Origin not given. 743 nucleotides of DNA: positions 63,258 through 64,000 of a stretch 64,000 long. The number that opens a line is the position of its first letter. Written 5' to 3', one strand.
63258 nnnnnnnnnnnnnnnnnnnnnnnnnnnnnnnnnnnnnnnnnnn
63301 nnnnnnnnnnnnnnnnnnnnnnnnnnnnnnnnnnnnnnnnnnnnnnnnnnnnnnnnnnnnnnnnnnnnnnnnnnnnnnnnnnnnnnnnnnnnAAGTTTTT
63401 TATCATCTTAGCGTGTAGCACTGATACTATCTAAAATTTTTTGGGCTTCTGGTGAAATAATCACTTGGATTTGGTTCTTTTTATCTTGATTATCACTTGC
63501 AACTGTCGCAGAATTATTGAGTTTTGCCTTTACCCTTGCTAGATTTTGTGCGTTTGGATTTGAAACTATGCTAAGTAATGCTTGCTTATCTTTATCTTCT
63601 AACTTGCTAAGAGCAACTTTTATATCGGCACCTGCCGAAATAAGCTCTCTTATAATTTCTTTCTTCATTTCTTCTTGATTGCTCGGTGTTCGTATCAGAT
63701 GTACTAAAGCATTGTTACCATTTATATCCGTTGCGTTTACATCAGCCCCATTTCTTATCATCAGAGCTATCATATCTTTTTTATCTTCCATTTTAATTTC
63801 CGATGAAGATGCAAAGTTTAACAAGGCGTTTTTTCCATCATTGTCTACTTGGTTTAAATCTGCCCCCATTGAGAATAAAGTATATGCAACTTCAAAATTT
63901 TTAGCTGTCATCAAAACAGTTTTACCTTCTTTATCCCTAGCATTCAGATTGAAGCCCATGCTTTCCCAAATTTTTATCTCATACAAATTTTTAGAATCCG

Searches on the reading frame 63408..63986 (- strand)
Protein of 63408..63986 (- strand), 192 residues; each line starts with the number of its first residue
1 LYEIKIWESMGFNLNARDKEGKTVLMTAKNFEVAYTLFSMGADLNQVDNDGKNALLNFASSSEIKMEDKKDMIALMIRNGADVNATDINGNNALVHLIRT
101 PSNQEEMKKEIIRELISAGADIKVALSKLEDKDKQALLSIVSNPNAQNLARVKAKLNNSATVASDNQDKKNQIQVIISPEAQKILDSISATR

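Call 14: search_protein_families(library=pfam, proteins=[window:63408-63986:-], max_evalue=0.01)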
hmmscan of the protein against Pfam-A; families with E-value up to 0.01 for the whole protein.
window:63408-63986:- (192 aa): 5 families
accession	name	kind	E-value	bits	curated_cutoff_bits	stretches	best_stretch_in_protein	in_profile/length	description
PF12796.13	Ank_2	-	5.4e-12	46.6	27.3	2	31-123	10-87/90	Ankyrin repeats (3 copies)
PF13637.12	Ank_4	-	1.2e-08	35.5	22.7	0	67-94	7-34/50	Ankyrin repeats (many copies)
PF00023.36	Ank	-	5.1e-07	30.1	21.1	0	51-87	2-32/33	Ankyrin repeat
PF13857.12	Ank_5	-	0.00058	20.6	27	0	76-94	35-53/56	Ankyrin repeats (many copies)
PF25167.1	DUF7829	-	0.0014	18.5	28.6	0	42-99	51-106/224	Domain of unknown function (DUF7829)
